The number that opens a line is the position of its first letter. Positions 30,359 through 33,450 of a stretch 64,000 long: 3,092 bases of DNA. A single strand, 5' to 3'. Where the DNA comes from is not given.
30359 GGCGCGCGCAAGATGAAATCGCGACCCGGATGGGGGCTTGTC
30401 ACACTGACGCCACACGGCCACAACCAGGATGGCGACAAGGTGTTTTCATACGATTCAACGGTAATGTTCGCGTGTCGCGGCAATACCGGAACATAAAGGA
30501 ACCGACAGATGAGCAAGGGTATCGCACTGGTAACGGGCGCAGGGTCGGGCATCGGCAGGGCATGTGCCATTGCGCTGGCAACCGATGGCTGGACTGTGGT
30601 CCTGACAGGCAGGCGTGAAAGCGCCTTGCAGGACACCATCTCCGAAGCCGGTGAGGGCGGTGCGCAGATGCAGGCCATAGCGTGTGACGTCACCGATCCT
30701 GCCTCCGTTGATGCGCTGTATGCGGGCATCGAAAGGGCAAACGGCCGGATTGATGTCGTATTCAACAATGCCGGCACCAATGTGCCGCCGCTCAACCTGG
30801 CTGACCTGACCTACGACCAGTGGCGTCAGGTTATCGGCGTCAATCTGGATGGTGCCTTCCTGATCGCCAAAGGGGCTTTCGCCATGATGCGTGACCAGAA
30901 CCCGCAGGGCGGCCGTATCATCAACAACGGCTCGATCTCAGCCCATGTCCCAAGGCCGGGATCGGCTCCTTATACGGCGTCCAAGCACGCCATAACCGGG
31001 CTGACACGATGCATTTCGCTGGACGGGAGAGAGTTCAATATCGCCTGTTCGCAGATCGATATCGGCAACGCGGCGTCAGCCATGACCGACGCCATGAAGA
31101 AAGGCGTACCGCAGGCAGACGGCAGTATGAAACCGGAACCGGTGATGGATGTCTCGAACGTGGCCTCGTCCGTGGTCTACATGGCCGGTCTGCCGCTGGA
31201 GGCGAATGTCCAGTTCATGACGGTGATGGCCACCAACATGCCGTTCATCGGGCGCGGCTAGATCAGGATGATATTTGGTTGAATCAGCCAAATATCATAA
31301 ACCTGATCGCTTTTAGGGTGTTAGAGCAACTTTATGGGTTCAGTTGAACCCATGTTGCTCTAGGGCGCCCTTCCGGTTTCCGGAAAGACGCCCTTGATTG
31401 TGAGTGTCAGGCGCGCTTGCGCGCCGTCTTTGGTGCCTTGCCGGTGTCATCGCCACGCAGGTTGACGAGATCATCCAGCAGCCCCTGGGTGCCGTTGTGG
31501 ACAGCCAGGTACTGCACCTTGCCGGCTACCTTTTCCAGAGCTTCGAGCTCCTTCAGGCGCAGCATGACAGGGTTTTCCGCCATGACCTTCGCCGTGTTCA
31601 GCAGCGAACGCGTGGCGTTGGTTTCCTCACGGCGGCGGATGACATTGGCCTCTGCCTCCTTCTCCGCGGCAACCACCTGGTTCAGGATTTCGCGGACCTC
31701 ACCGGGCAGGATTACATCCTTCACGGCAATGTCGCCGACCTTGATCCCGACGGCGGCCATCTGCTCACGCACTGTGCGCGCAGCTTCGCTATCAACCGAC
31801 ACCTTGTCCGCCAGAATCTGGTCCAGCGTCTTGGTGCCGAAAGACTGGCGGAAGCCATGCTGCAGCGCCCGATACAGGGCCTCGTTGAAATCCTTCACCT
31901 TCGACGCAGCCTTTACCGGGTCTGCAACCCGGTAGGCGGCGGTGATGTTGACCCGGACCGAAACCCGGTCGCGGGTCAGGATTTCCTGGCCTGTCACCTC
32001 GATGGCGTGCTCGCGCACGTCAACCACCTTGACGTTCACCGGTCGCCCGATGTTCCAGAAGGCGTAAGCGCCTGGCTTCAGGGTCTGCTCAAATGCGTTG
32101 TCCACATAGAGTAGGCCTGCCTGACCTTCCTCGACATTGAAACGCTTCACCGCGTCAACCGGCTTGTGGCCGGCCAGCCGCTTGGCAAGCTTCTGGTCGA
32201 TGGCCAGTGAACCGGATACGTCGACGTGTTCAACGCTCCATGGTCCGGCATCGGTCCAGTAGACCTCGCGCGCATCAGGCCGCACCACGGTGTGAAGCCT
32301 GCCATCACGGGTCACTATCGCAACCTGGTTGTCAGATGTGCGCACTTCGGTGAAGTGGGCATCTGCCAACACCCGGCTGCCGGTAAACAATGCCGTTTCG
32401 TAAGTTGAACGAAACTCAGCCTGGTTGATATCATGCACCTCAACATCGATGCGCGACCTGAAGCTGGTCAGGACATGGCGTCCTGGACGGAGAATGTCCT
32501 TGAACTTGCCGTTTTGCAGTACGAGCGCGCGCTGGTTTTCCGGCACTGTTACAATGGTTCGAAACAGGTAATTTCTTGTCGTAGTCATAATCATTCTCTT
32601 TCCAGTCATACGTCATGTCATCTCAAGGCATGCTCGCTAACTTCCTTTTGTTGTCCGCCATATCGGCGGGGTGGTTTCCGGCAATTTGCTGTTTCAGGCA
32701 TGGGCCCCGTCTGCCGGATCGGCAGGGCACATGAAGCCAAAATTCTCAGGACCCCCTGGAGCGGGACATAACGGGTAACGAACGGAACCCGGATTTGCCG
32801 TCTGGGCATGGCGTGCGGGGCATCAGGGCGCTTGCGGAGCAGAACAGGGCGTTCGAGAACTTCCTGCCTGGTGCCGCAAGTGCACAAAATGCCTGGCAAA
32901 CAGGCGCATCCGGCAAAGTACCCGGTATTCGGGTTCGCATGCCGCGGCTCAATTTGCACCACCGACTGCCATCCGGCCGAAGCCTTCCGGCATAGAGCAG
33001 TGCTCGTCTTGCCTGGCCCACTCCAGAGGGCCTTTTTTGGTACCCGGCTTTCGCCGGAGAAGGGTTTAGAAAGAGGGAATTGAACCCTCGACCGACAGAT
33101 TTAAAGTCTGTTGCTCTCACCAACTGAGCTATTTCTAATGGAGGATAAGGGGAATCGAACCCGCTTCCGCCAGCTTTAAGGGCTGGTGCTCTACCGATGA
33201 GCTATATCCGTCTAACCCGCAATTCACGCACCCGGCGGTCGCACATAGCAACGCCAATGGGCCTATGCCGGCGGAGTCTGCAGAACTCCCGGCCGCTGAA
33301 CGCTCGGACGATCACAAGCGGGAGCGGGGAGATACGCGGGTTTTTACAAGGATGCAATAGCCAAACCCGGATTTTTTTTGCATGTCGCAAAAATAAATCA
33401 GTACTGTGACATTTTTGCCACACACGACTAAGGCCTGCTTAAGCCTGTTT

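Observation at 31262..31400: RIME-like two-hairpin intergenic mosaic element, copy A, between convergent genes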

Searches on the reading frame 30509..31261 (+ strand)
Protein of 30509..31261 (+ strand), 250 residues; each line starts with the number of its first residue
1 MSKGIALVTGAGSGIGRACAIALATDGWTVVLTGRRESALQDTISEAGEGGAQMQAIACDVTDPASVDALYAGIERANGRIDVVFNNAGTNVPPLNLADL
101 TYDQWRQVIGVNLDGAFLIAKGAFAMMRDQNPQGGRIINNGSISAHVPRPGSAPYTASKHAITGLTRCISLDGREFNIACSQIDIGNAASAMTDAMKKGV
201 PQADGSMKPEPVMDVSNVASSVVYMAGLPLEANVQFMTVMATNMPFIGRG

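Call 30: find_encoding_contigs(protein=window:30509-31261:+, flank=3000, max_places=10)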
Protein window:30509-31261:+ (250 aa): no gene with exactly this product is on record in the collection.
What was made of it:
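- Tried and rejected: An exact-protein look-up of the SDR found nothing (call 30).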

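Call 37: search_protein_families(library=pfam, proteins=[window:30509-31261:+])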
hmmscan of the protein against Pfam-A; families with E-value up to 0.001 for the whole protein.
window:30509-31261:+ (250 aa): 5 families
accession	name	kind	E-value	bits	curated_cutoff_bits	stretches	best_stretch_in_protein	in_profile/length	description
PF00106.31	adh_short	-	2.1e-47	161.6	26.6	1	5-197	2-191/195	short chain dehydrogenase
PF13561.12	adh_short_C2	-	2.1e-37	129.4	27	1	10-226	1-217/236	Enoyl-(Acyl carrier protein) reductase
PF08659.16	KR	-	8.7e-15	55.5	22.6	1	4-167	1-161/180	KR domain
PF01370.27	Epimerase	-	6.4e-05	22.9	20.9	1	6-108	1-92/240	NAD dependent epimerase/dehydratase family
PF23441.1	SDR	-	8.4e-05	22.5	27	1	6-175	10-183/258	SDR-like rossmann domain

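Call 105: search_protein_families(library=ncbifam, proteins=[window:30509-31261:+])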
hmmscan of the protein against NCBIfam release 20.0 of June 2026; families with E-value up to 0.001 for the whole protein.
window:30509-31261:+ (250 aa): 218 families (the best 25 are shown)
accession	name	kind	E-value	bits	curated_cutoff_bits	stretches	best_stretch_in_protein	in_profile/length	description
NF009384.0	PRK12743.1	equivalog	1.3e-44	152.4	264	1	4-226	7-229/258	SDR family oxidoreductase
NF004818.0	PRK06172.1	equivalog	7.1e-41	140.2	336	1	3-226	7-232/253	SDR family oxidoreductase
NF009093.0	PRK12429.1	subfamily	8.3e-41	140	258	1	3-183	5-182/259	3-hydroxybutyrate dehydrogenase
NF004198.0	PRK05653.1-3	equivalog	1.7e-40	139.1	296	1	5-226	9-228/248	3-oxoacyl-ACP reductase FabG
NF009466.0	PRK12826.1-2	subfamily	4.3e-40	137.8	222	1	4-227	4-227/248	3-oxoacyl-ACP reductase FabG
NF005672.0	PRK07454.1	equivalog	2e-39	135.2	234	1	5-242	8-237/241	SDR family oxidoreductase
TIGR01963.1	PHB_DH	subfamily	4.3e-39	134.3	307.05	1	5-184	3-179/255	3-hydroxybutyrate dehydrogenase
NF004791.0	PRK06138.1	equivalog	1.2e-38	132.8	312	1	3-196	5-194/252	SDR family oxidoreductase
NF005594.0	PRK07326.1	equivalog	4.7e-38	131.1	271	1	3-225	6-218/237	SDR family oxidoreductase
TIGR01830.1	3oxo_ACP_reduc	equivalog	1.8e-37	129.4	297.75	1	6-226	1-220/239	3-oxoacyl-[acyl-carrier-protein] reductase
NF009464.0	PRK12824.1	subfamily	1.5e-35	123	269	1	4-225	3-223/245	3-oxoacyl-ACP reductase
NF047923.1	pyridox_DH_SDR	equivalog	3.4e-35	121.7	325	1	3-181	3-175/243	pyridoxal 4-dehydrogenase, SDR-type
NF005681.0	PRK07478.1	subfamily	4e-35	121.4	267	1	3-198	6-200/254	SDR family oxidoreductase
NF009468.0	PRK12826.1-4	equivalog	5e-35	121.4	318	1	5-196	9-198/256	SDR family oxidoreductase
NF005559.1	PRK07231.1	subfamily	1.1e-34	120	215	1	5-190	6-188/249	glucose 1-dehydrogenase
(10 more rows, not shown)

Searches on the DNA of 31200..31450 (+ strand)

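Call 10: search_dna_similar(query=window:31256-31400:+, collection=plasmids, mode=distant, max_evalue=0.001, max_rows=40)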
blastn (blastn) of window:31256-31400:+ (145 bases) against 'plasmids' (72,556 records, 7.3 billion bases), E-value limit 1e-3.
Records with a match: 1; places in all: 1; records where one place covers at least 80% of the query: 0.
Best place of each record, by identity: 80-90% 1.
By first word of the organism name: Rhizobium 1.
By predicted mobility (MOB-suite, as given by PLSDB): non-mobilizable 1.
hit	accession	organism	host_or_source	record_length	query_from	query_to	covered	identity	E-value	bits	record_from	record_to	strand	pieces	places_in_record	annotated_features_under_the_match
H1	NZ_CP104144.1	Rhizobium sullae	Sulla coronaria,cell culture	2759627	3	60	40%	81.0%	2e-5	56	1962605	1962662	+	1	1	record has no annotation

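Call 12: get_annotated_region(hit=H1, flank=1500)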
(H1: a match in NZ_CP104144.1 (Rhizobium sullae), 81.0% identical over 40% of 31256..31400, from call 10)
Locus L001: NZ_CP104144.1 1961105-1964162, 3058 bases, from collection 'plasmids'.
description: Rhizobium sullae strain WSM1592 plasmid pWSM1592_1, complete sequence
organism: Rhizobium sullae (NCBI taxid 50338)
taxonomy: Bacteria; Pseudomonadota; Alphaproteobacteria; Hyphomicrobiales; Rhizobiaceae; Rhizobium; Rhizobium sullae
host: -; source: Sulla coronaria,cell culture; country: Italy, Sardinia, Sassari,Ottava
typing (MOB-suite, as given by PLSDB): non-mobilizable; mating-pair formation MPF_T
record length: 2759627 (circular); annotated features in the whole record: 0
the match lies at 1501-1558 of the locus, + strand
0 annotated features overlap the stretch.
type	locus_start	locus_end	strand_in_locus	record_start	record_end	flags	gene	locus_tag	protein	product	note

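Call 13: search_rna_families(source=window, start=31200, end=31450, threshold=evalue, max_evalue=10)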
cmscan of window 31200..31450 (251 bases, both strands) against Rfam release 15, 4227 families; matches with E-value up to 10: 5.
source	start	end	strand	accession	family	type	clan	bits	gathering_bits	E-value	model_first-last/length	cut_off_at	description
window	31251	31309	+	RF00672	mir-190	Gene; miRNA;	CL00089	15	48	3.5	1-78/78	no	mir-190 microRNA precursor family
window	31268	31298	-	RF04030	mir-6096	Gene; miRNA;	-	13.9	100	4.2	28-58/85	no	mir-6096 microRNA precursor family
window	31217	31243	+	RF00189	SNORD95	Gene; snRNA; snoRNA; CD-box;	-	13.8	55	2.1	1-68/68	no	Small nucleolar RNA SNORD95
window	31259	31310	-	RF00672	mir-190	Gene; miRNA;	CL00089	13.7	48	7.6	1-78/78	no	mir-190 microRNA precursor family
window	31209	31262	-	RF00284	SNORD74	Gene; snRNA; snoRNA; CD-box;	CL00069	12.9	41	3.9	1-80/80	no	Small nucleolar RNA SNORD74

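Call 16: search_dna_similar(query=window:31318-31366:+, collection=plasmids, mode=distant, max_evalue=10, max_rows=30)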
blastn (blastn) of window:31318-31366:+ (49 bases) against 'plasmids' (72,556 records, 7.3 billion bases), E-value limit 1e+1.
Records with a match: 2; places in all: 2; records where one place covers at least 80% of the query: 0.
Best place of each record, by identity: 90-95% 1; 80-90% 1.
By first word of the organism name: Haladaptatus 1; Rhizobium 1.
By predicted mobility (MOB-suite, as given by PLSDB): non-mobilizable 1; conjugative 1.
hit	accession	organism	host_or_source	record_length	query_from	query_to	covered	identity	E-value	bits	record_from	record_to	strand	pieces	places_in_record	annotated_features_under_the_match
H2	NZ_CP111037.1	Haladaptatus caseinilyticus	cell culture,sediment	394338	2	30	59%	87.1%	3e+0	37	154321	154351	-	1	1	none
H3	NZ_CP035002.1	Rhizobium acidisoli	Phaseolus vulgaris,root nodule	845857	10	33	49%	91.7%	3e+0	36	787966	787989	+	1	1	none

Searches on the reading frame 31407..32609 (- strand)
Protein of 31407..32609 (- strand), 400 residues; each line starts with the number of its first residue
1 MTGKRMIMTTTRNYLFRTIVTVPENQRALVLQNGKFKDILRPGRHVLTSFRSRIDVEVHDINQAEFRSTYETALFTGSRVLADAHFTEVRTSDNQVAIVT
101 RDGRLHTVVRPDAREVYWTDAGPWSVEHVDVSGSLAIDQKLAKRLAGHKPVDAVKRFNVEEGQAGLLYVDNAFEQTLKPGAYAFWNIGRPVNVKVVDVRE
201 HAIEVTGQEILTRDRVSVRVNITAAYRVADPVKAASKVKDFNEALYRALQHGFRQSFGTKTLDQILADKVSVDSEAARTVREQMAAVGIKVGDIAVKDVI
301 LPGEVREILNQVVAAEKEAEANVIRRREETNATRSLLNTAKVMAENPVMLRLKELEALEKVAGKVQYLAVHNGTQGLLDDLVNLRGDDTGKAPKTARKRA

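Call 37: search_protein_families(library=pfam, proteins=[window:31407-32609:-])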
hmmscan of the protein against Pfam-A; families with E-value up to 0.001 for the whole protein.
window:31407-32609:- (400 aa): 2 families
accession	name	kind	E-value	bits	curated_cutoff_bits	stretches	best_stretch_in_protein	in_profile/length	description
PF01145.31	Band_7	-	7.8e-34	117.7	23.6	2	158-329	2-175/176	SPFH domain / Band 7 family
PF13421.11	Band_7_1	-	1.2e-06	28.8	24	0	238-314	130-208/211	SPFH domain-Band 7 family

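Call 104: search_protein_families(library=padloc, proteins=[window:31407-32609:-], max_evalue=0.01)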
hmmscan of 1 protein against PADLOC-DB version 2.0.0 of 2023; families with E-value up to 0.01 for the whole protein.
window:31407-32609:- (400 aa): 0 families

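Call 105: search_protein_families(library=ncbifam, proteins=[window:31407-32609:-])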
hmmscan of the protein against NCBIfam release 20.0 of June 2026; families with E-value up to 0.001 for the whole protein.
window:31407-32609:- (400 aa): 4 families
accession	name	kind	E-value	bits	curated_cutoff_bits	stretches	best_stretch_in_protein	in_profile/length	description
TIGR01933.1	hflK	equivalog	1e-18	67.7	159.4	1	168-330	13-176/261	FtsH protease activity modulator HflK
NF008181.0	PRK10930.1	equivalog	1.3e-11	44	660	1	186-329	130-270/419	FtsH protease activity modulator HflK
TIGR01932.1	hflC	equivalog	4.3e-06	25.8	134.4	1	262-335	167-240/318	protease modulator HflC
NF008259.0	PRK11029.1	equivalog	7.6e-05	21.8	427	1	278-332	192-246/334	protease modulator HflC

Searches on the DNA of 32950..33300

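Call 100: search_rna_families(source=window, start=32950, end=33300, threshold=gathering, show_alignments=2)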
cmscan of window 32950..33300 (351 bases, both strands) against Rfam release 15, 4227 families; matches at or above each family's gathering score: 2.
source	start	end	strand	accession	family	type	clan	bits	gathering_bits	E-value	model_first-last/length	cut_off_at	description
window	33065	33138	-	RF00005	tRNA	Gene; tRNA;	CL00001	76.2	29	3.3e-17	1-71/71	no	tRNA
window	33140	33211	-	RF00005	tRNA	Gene; tRNA;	CL00001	45.6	29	9e-09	1-71/71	no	tRNA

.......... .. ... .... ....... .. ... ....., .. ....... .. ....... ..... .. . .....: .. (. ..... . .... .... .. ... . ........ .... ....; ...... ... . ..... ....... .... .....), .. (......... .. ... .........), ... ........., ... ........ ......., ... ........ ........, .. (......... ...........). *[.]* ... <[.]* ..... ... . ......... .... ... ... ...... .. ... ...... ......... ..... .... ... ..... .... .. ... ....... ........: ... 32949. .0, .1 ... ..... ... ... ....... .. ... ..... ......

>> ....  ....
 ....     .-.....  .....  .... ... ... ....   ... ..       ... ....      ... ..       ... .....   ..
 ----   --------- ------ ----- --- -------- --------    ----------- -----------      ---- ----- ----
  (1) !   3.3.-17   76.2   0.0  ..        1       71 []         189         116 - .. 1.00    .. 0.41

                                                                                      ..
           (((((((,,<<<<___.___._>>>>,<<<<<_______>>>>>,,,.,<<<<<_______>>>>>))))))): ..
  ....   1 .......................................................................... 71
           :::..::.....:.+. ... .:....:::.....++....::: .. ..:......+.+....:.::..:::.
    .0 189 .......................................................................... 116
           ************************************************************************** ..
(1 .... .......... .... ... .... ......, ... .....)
